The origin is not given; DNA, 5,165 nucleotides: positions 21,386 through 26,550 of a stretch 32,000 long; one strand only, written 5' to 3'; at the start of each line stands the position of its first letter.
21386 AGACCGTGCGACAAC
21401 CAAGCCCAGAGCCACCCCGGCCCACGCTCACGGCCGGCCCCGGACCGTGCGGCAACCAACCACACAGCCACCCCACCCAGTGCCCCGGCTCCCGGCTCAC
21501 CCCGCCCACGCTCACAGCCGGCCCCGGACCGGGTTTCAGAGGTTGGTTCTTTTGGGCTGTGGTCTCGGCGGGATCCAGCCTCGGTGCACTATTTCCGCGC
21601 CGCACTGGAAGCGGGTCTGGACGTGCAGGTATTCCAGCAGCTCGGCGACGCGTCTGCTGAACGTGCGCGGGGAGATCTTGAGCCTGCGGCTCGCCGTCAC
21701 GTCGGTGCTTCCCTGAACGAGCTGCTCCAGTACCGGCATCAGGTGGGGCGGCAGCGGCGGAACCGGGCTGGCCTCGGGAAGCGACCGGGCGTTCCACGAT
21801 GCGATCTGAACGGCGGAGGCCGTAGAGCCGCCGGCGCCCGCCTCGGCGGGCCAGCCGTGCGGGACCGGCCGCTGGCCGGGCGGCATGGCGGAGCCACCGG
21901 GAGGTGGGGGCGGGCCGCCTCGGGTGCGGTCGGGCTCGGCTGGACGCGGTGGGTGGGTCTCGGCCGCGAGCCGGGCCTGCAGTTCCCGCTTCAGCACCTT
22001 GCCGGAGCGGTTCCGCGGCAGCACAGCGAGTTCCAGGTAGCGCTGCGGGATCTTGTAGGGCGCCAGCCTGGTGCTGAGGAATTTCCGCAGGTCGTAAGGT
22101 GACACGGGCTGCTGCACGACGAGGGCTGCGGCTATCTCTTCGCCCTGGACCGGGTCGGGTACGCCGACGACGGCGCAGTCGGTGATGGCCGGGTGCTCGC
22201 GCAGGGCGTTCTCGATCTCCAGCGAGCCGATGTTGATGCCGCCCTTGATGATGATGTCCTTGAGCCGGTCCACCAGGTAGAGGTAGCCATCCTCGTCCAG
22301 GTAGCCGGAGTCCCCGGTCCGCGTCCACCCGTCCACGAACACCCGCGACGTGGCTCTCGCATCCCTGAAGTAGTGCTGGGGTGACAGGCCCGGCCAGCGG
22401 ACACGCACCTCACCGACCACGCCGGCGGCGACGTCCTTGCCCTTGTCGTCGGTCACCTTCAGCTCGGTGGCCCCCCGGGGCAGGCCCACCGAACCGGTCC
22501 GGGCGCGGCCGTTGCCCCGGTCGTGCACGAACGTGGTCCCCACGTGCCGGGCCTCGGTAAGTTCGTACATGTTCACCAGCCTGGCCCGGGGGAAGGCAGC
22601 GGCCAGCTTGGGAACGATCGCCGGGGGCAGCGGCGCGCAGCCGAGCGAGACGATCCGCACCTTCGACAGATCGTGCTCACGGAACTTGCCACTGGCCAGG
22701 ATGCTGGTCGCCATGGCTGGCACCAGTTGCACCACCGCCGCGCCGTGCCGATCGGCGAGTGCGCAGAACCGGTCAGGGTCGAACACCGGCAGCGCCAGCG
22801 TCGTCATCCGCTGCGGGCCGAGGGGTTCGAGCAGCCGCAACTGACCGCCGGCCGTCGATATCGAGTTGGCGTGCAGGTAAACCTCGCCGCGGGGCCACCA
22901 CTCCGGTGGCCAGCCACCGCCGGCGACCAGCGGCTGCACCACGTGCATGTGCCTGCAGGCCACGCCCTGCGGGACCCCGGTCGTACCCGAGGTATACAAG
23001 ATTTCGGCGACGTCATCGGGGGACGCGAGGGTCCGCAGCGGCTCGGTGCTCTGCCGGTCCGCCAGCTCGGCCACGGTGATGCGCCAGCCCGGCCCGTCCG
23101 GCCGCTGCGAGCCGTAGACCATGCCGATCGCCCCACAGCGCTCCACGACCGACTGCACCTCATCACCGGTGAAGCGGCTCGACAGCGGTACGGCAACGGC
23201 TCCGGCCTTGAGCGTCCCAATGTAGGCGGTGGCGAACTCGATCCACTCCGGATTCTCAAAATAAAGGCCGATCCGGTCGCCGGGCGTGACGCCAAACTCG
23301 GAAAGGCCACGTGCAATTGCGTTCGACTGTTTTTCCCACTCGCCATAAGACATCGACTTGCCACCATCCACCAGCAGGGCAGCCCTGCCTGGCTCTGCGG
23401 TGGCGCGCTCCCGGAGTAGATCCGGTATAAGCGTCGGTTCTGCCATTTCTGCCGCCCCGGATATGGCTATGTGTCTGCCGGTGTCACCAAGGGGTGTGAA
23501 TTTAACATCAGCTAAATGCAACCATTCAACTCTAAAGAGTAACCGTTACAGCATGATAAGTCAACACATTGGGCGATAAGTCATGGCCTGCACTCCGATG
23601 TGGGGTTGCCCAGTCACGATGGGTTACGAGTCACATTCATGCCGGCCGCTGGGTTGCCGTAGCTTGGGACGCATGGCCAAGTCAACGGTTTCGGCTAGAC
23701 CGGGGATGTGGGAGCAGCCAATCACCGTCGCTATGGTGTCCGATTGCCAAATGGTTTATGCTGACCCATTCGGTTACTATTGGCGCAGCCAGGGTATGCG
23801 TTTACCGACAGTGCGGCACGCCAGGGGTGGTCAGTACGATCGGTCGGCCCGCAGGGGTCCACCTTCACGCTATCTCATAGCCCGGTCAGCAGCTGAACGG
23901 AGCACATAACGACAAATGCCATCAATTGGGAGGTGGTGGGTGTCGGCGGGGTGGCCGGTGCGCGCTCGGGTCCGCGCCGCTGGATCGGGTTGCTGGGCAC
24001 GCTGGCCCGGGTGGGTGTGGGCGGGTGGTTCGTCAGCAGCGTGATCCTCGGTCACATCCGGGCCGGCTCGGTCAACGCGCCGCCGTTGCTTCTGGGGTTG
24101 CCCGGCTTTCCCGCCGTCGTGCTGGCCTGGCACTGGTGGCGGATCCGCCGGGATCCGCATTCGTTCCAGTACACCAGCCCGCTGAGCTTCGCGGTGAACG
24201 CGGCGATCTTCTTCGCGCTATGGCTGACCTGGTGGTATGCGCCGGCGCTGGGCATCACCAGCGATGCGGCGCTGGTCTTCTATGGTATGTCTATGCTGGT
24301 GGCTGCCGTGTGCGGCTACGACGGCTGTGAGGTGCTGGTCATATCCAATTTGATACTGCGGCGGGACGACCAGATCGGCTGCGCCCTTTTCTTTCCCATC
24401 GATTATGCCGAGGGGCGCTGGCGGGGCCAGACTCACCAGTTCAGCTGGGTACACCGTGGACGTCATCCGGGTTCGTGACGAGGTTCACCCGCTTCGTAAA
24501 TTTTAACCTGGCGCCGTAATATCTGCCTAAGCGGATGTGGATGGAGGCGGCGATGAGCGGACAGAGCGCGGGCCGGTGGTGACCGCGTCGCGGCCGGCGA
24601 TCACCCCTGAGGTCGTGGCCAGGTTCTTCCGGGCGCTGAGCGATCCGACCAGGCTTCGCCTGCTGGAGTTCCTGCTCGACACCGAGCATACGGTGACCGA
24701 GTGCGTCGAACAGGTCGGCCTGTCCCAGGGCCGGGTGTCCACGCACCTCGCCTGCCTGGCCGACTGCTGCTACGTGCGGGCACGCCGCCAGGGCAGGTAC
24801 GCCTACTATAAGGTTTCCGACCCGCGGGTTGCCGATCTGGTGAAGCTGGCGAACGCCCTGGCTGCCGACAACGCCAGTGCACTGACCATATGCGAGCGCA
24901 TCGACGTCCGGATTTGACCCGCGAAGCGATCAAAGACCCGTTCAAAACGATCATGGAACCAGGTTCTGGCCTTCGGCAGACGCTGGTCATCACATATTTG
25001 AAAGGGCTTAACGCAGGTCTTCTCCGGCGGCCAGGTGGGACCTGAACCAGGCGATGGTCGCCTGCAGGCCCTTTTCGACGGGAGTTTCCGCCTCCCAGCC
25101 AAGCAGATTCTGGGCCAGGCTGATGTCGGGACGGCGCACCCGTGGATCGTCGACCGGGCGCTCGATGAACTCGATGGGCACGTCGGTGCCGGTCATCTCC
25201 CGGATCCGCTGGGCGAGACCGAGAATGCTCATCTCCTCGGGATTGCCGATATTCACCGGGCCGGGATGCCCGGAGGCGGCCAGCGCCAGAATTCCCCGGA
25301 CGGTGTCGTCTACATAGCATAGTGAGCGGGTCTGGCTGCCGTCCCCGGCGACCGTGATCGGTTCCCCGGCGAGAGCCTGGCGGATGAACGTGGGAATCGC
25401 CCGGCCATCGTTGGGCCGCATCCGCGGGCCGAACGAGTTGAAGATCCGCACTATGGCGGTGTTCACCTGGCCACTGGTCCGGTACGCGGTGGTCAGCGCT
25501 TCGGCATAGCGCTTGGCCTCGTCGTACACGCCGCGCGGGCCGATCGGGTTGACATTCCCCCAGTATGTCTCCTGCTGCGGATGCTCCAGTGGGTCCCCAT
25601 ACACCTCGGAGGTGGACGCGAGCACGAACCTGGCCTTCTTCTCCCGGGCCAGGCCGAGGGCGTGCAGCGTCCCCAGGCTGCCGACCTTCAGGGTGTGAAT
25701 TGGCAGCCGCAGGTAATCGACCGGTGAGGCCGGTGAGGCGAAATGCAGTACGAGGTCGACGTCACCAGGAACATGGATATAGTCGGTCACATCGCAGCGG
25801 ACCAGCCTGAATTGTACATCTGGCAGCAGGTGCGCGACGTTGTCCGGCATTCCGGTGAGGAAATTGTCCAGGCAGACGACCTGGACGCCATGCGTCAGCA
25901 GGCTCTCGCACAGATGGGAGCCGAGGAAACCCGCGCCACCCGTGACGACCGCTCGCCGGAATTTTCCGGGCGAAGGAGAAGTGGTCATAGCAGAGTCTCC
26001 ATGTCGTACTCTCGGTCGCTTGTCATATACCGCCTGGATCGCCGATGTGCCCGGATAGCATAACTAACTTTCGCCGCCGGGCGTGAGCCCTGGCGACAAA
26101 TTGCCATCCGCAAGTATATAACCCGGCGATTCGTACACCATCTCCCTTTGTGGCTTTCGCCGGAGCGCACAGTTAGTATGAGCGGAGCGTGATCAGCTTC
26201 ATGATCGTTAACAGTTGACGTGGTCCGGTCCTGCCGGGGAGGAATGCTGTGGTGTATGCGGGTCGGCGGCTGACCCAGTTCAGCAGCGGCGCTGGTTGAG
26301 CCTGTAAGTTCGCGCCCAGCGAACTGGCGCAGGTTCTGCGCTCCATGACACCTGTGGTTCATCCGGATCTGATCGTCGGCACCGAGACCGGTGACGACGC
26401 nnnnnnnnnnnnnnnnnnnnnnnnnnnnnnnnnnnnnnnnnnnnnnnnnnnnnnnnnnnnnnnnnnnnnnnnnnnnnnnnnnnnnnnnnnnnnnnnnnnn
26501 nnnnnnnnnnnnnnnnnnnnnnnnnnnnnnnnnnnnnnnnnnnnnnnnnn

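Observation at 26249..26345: selD is itself a selenoprotein gene: in-frame TGA at 26297 plus a downstream hairpin, missed by the ORF track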

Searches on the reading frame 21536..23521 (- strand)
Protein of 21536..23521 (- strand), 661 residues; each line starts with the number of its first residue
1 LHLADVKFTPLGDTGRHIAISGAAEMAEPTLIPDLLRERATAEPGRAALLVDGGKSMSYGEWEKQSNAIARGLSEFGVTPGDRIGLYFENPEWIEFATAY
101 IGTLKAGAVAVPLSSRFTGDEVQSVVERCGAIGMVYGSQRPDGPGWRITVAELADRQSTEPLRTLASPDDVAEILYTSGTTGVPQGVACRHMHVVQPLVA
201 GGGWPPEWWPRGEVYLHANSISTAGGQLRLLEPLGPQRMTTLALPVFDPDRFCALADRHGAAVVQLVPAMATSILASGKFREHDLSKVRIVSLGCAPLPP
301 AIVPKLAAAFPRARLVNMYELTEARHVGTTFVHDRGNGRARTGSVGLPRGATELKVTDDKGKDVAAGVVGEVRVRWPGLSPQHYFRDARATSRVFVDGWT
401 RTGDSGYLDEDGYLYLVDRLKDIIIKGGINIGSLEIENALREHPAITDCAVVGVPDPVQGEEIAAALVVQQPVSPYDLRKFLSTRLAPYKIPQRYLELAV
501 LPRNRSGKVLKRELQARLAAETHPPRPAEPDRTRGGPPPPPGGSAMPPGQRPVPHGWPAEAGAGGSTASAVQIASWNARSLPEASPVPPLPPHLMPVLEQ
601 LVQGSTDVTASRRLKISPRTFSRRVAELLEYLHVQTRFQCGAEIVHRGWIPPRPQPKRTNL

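Call 11: search_protein_families(library=pfam, proteins=[window:21536-23521:-], max_evalue=0.01)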
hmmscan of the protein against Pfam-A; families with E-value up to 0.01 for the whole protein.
window:21536-23521:- (661 aa): 2 families
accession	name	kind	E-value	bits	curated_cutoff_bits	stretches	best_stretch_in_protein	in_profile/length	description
PF00501.34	AMP-binding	-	1.1e-58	199.4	29.9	1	37-380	2-380/384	AMP-binding enzyme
PF13193.12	AMP-binding_C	-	4.9e-17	63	24.5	1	435-508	1-76/76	AMP-binding enzyme C-terminal domain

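Call 12: search_protein_families(library=ncbifam, proteins=[window:21536-23521:-], max_evalue=0.001)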
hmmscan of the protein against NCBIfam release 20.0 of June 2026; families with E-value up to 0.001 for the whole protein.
window:21536-23521:- (661 aa): 105 families (the best 25 are shown)
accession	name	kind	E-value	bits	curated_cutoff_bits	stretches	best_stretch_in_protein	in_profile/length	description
NF004837.0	PRK06187.1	subfamily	3.7e-98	329.1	476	2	151-521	152-525/531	long-chain-fatty-acid--CoA ligase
NF006182.0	PRK08316.1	subfamily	7.1e-78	262.3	663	2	149-520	151-519/523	fatty acyl-CoA synthetase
NF005801.1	PRK07656.1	equivalog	4.3e-70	236.8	657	2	166-515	161-500/500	FadD3 family acyl-CoA ligase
NF004114.0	PRK05605.1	equivalog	1.4e-69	234.9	766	2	152-521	204-572/575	long-chain-fatty-acid--CoA ligase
NF052580.1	Str24CoAsynCasG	equivalog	1e-65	222.2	750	2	246-515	276-547/548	steroid-24-oyl-CoA synthetase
NF006181.0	PRK08314.1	subfamily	1.2e-63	215.2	705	2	156-521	191-557/563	long-chain-fatty-acid--CoA ligase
NF052269.1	Staph_lig_FadD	equivalog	1.3e-63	215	650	3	247-519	226-494/499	long-chain-fatty-acid--CoA ligase FadD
NF005857.1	PRK07786.1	exception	3.8e-63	213.7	733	2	167-518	164-512/513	fatty-acid--CoA ligase FadD5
NF009071.0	PRK12406.1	subfamily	2.6e-62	210.9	701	2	244-518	228-502/510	acyl-CoA synthetase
NF004797.0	PRK06145.1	equivalog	6.7e-61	206.1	850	2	247-519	225-496/499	acyl-CoA synthetase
NF004808.0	PRK06155.1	equivalog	5.9e-60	203.1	722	3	246-519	254-523/542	ATP-dependent acyl-CoA ligase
NF006572.0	PRK09088.1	equivalog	9.2e-60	202.7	696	1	41-521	12-490/491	acyl-CoA synthetase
NF002966.0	PRK03640.1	equivalog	1.2e-59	202.3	556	2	244-518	213-480/483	o-succinylbenzoate--CoA ligase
NF005702.0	PRK07514.1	subfamily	2.5e-59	201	558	1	34-518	7-500/506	malonyl-CoA synthase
NF005676.0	PRK07470.1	equivalog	6.6e-58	196.6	774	2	166-521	173-532/544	acyl-CoA synthetase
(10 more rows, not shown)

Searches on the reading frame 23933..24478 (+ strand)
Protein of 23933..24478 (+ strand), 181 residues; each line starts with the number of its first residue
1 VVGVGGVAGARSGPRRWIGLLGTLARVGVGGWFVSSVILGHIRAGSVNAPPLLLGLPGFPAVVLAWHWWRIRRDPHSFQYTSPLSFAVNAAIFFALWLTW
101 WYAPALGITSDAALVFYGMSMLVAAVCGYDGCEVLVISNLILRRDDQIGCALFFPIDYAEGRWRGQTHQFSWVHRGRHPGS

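Call 11: search_protein_families(library=pfam, proteins=[window:23933-24478:+], max_evalue=0.01)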
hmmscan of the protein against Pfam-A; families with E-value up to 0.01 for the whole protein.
window:23933-24478:+ (181 aa): 1 family
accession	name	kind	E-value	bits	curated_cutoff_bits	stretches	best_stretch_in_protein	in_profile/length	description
PF19948.4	DUF6410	-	0.0044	17.3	25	1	113-164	17-67/189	Family of unknown function (DUF6410)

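Call 27: search_protein_families(library=ncbifam, proteins=[window:23933-24478:+], max_evalue=0.00001)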
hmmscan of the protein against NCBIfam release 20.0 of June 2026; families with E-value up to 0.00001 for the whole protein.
window:23933-24478:+ (181 aa): 0 families

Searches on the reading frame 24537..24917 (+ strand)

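Call 11: search_protein_families(library=pfam, proteins=[window:24537-24917:+], max_evalue=0.01)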
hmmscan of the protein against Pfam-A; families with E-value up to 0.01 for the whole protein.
window:24537-24917:+ (126 aa): 5 families
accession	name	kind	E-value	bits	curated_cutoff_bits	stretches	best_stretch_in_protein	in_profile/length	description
PF01022.26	HTH_5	-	6.2e-13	48.8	22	1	36-80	1-45/47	Bacterial regulatory protein, arsR family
PF12840.13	HTH_20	-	0.00019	21.8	27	1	34-72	1-40/51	Helix-turn-helix domain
PF21476.4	PF0610-like_N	-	0.0057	17.3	33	0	38-74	2-38/50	PF0610-like, N-terminal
PF01978.25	TrmB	-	0.0068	16.7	25.6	0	48-96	20-67/68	Sugar-specific transcriptional regulator TrmB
PF24038.1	DUF7347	-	0.0075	16.9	27.6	0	29-86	3-63/77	Domain of unknown function (DUF7347)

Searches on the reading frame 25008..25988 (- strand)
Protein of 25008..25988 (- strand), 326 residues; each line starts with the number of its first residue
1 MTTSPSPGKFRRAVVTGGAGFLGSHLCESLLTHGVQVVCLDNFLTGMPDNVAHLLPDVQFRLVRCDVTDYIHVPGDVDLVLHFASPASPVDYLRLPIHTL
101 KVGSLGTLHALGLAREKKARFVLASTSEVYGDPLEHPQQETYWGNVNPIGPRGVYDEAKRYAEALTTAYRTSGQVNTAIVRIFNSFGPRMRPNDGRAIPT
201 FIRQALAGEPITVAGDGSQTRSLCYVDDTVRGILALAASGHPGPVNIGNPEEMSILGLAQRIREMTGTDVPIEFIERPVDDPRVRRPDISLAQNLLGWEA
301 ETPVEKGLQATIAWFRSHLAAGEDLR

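Call 11: search_protein_families(library=pfam, proteins=[window:25008-25988:-], max_evalue=0.01)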
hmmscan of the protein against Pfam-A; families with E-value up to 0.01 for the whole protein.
window:25008-25988:- (326 aa): 7 families
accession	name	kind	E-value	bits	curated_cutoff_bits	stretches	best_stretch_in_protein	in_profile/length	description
PF01370.27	Epimerase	-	1.7e-51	175.4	20.9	1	14-248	2-240/240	NAD dependent epimerase/dehydratase family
PF16363.11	GDP_Man_Dehyd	-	1.1e-46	160.3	27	1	15-310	2-331/332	GDP-mannose 4,6 dehydratase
PF01073.25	3Beta_HSD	-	6.8e-10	38.9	22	1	14-231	1-223/280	3-beta hydroxysteroid dehydrogenase/isomerase family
PF02719.21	Polysacc_synt_2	-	1.4e-08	34.7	20.2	1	150-269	133-250/293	Polysaccharide biosynthesis protein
PF04321.23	RmlD_sub_bind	-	1.2e-07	31.5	27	1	13-276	3-245/287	RmlD substrate binding domain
PF07993.18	NAD_binding_4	-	1.5e-07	31.3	20.1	0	15-40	1-29/258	Male sterility protein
PF00106.31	adh_short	-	0.002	18.1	26.6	1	13-71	3-62/195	short chain dehydrogenase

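Call 12: search_protein_families(library=ncbifam, proteins=[window:25008-25988:-], max_evalue=0.001)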
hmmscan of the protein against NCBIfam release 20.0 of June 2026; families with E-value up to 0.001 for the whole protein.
window:25008-25988:- (326 aa): 25 families
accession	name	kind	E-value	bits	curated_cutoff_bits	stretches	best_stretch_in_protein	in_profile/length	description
TIGR01181.1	dTDP_gluc_dehyt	equivalog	9.1e-39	133.4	365.1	1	13-318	2-314/321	dTDP-glucose 4,6-dehydratase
TIGR04180.1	EDH_00030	hypoth_equivalog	2.1e-32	112.4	475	1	14-295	2-289/297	NAD-dependent 4,6-dehydratase LegB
TIGR01179.1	galE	equivalog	1e-27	96.8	262.3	1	14-318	3-328/332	UDP-glucose 4-epimerase GalE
NF011728.1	PRK15181.1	equivalog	1.6e-25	89.8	760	1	11-314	16-336/348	Vi polysaccharide biosynthesis UDP-N-acetylglucosaminuronic acid C-4 epimerase TviC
NF008872.0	PRK11908.1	equivalog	5.4e-23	81.6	294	1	13-320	4-340/349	bifunctional UDP-4-keto-pentose/UDP-xylose synthase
NF005998.1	PRK08125.1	equivalog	1.1e-21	76.9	777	1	10-315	315-649/649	bifunctional UDP-4-amino-4-deoxy-L-arabinose formyltransferase/UDP-glucuronic acid oxidase ArnA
NF007582.0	PRK10217.1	equivalog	5.6e-21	75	698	1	11-315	2-331/355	dTDP-glucose 4,6-dehydratase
NF007490.0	PRK10084.1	subfamily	6.9e-18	64.8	649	1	13-317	3-336/361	dTDP-glucose 4,6-dehydratase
TIGR02197.1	heptose_epim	equivalog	6.1e-14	51.9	274.6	1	14-280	2-274/316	ADP-glyceromanno-heptose 6-epimerase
NF007956.0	PRK10675.1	subfamily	1.3e-13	50.8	394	1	13-206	3-208/338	UDP-glucose 4-epimerase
TIGR02622.1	CDP_4_6_dhtase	equivalog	9.5e-13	48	278.45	1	11-324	5-339/352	CDP-glucose 4,6-dehydratase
NF047922.1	GDPFucSynFcl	equivalog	1.8e-10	40.8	500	1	157-318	136-304/308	GDP-L-fucose synthase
TIGR01472.1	gmd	equivalog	3.8e-10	39.5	415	1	98-189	99-189/342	GDP-mannose 4,6-dehydratase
TIGR03466.1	HpnA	hypoth_equivalog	2e-09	36.8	367.65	1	12-272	2-252/327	hopanoid-associated sugar epimerase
NF043036.1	ErythonDh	equivalog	8.5e-09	35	325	1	13-209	3-205/321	D-erythronate dehydrogenase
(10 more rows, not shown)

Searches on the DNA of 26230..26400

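Call 52: search_rna_families(source=window, start=26230, end=26400, threshold=evalue, max_evalue=10)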
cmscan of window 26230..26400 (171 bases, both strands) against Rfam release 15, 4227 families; matches with E-value up to 10: 2.
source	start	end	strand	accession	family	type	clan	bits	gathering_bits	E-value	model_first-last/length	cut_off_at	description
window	26323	26342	-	RF01861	TB9Cs1H1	Gene; snRNA; snoRNA; HACA-box;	-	14.3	55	1.7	1-63/63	no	Trypanosomatid snoRNA TB9Cs1H1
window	26380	26400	-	RF02136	HTT-AS1_3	Gene; lncRNA;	-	10.5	70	7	40-60/60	5'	HTT antisense RNA 1 conserved region 3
